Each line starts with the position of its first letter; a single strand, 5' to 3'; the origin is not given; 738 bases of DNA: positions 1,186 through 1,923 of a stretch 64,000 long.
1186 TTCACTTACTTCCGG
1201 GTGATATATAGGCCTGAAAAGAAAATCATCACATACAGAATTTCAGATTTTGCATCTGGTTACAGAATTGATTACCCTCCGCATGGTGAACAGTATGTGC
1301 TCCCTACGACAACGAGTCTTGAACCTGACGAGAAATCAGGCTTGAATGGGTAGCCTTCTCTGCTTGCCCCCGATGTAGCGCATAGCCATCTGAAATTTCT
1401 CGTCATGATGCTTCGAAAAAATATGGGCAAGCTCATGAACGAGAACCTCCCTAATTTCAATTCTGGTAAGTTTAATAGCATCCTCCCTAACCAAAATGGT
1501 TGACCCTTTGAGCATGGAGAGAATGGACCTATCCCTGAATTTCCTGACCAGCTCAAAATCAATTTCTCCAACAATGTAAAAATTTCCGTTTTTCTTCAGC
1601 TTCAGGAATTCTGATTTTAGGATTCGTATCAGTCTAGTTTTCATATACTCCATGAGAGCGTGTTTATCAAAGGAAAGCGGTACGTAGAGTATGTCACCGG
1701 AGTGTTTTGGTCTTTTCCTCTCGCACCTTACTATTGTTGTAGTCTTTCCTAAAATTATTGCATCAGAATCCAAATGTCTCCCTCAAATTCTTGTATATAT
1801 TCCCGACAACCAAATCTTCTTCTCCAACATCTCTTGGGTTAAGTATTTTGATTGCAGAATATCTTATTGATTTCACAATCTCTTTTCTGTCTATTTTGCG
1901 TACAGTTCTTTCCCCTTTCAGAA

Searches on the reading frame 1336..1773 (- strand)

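Call 107: search_protein_families(library=pfam, proteins=[window:1336-1773:-], max_evalue=0.001)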
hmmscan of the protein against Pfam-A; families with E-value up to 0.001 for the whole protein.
window:1336-1773:- (145 aa): 4 families
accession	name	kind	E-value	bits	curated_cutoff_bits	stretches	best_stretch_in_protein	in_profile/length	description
PF10263.15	SprT-like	-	1.6e-05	25.2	25.6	1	91-144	44-105/108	SprT-like family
PF08325.16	WLM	-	5.1e-05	23.9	26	1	105-140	81-116/190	WLM domain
PF01863.23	YgjP-like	-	0.00027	21.4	26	1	107-131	166-190/207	YgjP-like, metallopeptidase domain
PF01435.24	Peptidase_M48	-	0.00077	19.8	20.3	0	88-129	44-87/186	Peptidase family M48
